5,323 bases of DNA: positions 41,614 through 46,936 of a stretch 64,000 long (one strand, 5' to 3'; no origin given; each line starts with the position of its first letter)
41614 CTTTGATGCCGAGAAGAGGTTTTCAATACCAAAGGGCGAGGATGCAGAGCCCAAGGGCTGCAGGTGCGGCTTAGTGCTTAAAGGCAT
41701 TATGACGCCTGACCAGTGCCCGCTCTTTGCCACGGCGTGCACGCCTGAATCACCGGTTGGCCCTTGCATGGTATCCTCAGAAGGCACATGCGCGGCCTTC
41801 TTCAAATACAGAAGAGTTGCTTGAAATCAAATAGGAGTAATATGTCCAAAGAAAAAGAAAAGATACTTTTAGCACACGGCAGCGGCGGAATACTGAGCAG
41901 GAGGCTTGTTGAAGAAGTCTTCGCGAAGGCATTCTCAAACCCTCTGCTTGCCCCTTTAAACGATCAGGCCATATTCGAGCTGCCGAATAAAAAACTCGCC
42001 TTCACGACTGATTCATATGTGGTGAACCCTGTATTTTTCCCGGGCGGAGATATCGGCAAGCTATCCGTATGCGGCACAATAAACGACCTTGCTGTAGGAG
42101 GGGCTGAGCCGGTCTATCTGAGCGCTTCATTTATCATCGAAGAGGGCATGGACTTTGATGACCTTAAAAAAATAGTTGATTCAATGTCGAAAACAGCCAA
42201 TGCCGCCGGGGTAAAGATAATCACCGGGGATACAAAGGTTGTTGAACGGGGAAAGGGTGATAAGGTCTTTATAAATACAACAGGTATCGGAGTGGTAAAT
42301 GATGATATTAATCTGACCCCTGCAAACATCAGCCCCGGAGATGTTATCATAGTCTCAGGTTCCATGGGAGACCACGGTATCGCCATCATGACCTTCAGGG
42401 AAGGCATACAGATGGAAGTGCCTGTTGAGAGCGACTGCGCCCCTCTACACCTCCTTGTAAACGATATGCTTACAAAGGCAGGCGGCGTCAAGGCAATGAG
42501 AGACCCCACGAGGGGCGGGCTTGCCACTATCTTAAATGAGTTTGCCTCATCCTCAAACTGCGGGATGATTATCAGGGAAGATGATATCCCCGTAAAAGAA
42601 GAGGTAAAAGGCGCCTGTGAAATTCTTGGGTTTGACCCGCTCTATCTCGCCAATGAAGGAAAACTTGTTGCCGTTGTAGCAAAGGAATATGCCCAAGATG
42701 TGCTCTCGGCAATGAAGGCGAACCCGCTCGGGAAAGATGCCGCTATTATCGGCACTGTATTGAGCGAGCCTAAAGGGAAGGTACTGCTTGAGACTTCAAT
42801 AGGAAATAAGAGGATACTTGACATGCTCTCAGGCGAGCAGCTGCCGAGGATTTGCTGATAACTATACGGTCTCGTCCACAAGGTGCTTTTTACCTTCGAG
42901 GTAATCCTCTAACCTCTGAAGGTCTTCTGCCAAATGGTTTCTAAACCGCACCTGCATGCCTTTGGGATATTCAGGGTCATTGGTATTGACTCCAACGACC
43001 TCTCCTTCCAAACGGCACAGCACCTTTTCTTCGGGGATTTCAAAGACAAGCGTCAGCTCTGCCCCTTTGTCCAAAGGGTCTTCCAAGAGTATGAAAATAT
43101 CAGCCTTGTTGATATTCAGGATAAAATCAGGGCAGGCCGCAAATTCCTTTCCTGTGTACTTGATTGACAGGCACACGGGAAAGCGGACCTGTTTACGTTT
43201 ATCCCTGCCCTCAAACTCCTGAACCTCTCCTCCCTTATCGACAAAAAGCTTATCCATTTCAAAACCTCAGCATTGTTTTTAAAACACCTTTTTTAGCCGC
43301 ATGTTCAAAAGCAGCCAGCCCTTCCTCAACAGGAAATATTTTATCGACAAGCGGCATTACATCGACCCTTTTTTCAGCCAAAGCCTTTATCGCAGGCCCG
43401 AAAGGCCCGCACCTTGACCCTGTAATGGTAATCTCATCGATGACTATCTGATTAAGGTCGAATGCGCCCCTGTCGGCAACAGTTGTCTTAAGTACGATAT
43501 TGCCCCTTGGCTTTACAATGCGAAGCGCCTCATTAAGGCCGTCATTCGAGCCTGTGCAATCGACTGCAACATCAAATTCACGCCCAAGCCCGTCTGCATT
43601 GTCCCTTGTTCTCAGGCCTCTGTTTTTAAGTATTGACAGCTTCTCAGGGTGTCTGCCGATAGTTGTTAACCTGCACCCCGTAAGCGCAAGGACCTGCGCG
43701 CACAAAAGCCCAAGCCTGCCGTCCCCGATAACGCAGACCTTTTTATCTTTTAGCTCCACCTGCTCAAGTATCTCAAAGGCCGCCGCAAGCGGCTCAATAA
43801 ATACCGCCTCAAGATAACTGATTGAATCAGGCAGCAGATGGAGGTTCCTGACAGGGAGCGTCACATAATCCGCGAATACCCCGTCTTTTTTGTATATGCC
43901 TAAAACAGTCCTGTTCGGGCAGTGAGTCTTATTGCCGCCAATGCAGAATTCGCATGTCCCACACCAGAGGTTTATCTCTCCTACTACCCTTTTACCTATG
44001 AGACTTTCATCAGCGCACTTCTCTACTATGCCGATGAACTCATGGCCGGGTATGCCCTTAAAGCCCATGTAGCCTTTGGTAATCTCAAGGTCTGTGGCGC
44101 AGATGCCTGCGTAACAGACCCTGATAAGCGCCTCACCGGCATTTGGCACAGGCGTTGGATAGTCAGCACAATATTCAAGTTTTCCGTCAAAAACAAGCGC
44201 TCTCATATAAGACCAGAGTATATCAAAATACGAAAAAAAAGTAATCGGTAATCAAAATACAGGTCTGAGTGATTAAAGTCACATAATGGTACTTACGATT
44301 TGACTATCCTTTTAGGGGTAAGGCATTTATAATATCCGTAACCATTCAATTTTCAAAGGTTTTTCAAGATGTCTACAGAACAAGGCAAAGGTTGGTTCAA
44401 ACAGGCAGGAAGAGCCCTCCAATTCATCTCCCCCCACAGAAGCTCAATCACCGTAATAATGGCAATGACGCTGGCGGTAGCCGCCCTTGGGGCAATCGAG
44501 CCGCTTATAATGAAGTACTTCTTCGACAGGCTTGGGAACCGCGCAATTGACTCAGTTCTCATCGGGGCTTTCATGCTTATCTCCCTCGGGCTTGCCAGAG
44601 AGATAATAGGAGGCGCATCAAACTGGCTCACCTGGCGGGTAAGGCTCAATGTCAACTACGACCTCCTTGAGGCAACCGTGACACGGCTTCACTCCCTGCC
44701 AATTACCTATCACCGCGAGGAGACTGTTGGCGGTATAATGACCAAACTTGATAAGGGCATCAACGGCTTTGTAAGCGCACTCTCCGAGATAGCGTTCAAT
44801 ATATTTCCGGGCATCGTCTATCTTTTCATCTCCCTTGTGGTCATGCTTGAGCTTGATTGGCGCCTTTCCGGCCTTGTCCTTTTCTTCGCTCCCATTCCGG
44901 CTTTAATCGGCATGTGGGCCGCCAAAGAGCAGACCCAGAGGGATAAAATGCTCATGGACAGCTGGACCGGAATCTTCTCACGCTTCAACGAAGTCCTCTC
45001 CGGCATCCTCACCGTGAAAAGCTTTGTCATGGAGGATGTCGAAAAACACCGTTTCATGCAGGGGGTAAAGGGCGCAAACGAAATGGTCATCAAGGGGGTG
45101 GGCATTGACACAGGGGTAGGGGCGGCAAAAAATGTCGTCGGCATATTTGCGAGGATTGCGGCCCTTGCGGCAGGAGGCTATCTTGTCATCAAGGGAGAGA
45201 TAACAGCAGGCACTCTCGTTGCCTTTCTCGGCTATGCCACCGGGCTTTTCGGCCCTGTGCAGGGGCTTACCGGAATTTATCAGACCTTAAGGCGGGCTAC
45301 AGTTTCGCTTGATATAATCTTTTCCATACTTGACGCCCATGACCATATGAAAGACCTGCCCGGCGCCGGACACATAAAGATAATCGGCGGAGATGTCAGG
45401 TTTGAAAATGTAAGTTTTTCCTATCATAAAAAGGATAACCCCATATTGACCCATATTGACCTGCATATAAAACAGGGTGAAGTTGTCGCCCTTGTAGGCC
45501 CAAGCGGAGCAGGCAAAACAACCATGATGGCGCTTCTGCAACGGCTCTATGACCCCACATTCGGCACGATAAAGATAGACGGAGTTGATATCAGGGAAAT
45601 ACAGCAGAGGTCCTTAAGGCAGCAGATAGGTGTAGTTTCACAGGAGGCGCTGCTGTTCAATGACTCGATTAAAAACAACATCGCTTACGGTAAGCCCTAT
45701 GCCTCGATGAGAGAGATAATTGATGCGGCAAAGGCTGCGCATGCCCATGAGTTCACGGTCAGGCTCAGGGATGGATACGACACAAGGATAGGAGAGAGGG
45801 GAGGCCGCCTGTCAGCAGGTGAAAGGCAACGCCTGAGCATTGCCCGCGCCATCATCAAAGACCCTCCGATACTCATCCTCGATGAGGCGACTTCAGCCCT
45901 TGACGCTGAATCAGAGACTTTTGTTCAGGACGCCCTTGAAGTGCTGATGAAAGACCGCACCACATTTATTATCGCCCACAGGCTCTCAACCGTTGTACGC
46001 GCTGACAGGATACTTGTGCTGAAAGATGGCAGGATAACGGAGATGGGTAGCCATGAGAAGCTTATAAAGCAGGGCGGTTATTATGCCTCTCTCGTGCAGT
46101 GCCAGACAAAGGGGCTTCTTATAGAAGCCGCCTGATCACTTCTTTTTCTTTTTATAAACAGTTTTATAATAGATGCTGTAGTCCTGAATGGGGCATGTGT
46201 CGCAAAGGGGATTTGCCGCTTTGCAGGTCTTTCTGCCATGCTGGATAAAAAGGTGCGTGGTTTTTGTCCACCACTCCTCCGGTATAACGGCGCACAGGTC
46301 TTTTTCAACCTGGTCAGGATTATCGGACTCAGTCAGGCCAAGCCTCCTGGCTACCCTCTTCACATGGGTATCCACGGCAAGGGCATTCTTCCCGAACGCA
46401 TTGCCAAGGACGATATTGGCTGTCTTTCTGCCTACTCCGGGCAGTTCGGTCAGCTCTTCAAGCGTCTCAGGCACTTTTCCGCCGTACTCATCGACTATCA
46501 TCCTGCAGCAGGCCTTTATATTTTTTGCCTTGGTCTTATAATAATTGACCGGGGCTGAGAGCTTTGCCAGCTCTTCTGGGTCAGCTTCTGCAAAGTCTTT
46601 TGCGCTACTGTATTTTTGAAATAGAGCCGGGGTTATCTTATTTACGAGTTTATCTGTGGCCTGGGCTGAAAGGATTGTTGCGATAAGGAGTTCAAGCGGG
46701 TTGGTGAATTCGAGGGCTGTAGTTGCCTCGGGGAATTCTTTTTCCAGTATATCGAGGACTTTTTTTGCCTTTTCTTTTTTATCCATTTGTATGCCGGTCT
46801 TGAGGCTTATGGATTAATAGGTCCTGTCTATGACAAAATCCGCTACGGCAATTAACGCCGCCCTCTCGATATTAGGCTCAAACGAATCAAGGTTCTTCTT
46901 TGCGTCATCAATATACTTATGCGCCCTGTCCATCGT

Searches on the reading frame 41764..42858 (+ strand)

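Call 31: search_protein_families(library=pfam, proteins=[window:41764-42858:+], max_evalue=0.0001)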
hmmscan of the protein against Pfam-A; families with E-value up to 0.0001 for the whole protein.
window:41764-42858:+ (364 aa): 2 families
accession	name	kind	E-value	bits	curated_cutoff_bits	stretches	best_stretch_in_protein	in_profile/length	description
PF02769.27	AIRS_C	-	5.4e-31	108.3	23.1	1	191-341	2-154/156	AIR synthase related protein, C-terminal domain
PF00586.29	AIRS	-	1.8e-24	86.7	24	1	66-178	2-112/112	AIR synthase related protein, N-terminal domain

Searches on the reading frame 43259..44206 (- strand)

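Call 31: search_protein_families(library=pfam, proteins=[window:43259-44206:-], max_evalue=0.0001)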
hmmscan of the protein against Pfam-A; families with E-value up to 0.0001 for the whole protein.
window:43259-44206:- (315 aa): 3 families
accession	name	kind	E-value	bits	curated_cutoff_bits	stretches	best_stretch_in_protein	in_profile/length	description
PF08240.17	ADH_N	-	4.7e-22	78.6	23.5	1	23-127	2-104/104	Alcohol dehydrogenase GroES-like domain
PF00107.32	ADH_zinc_N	-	2.7e-12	47.2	31.8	1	165-268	2-116/129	Zinc-binding dehydrogenase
PF16912.11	Glu_dehyd_C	-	2.3e-07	31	34.9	1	144-313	21-209/211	Glucose dehydrogenase C-terminus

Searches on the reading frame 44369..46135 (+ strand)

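Call 32: search_protein_families(library=pfam, proteins=[window:44369-46135:+], max_evalue=0.0001)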
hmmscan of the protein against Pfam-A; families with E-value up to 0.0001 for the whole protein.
window:44369-46135:+ (588 aa): 5 families
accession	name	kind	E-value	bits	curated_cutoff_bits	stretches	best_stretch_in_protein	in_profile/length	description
PF00005.33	ABC_tran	-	8.4e-36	124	25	1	360-509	1-137/137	ABC transporter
PF00664.28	ABC_membrane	-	1.3e-34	120.6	28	1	29-297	3-274/274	ABC transporter transmembrane region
PF02463.25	SMC_N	-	1.3e-05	25.2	40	0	480-550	136-210/220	RecF/RecN/SMC N terminal domain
PF13191.12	AAA_16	-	2e-05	25.6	32.6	1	368-523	22-156/167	AAA ATPase domain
PF13604.12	AAA_30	-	5.4e-05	23.4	27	0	369-492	17-82/191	AAA domain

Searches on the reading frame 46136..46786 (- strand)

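Call 32: search_protein_families(library=pfam, proteins=[window:46136-46786:-], max_evalue=0.0001)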
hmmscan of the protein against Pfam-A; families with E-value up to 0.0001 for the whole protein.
window:46136-46786:- (216 aa): 3 families
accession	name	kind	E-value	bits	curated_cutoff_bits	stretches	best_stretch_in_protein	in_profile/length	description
PF00730.31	HhH-GPD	-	5.6e-28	97.9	26.2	1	35-168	1-106/108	HhH-GPD superfamily base excision DNA repair protein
PF00633.29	HHH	-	3.7e-09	36.4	24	1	100-127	1-28/30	Helix-hairpin-helix motif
PF14520.12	HHH_5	-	1.3e-05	26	27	0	109-123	34-48/57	Helix-hairpin-helix domain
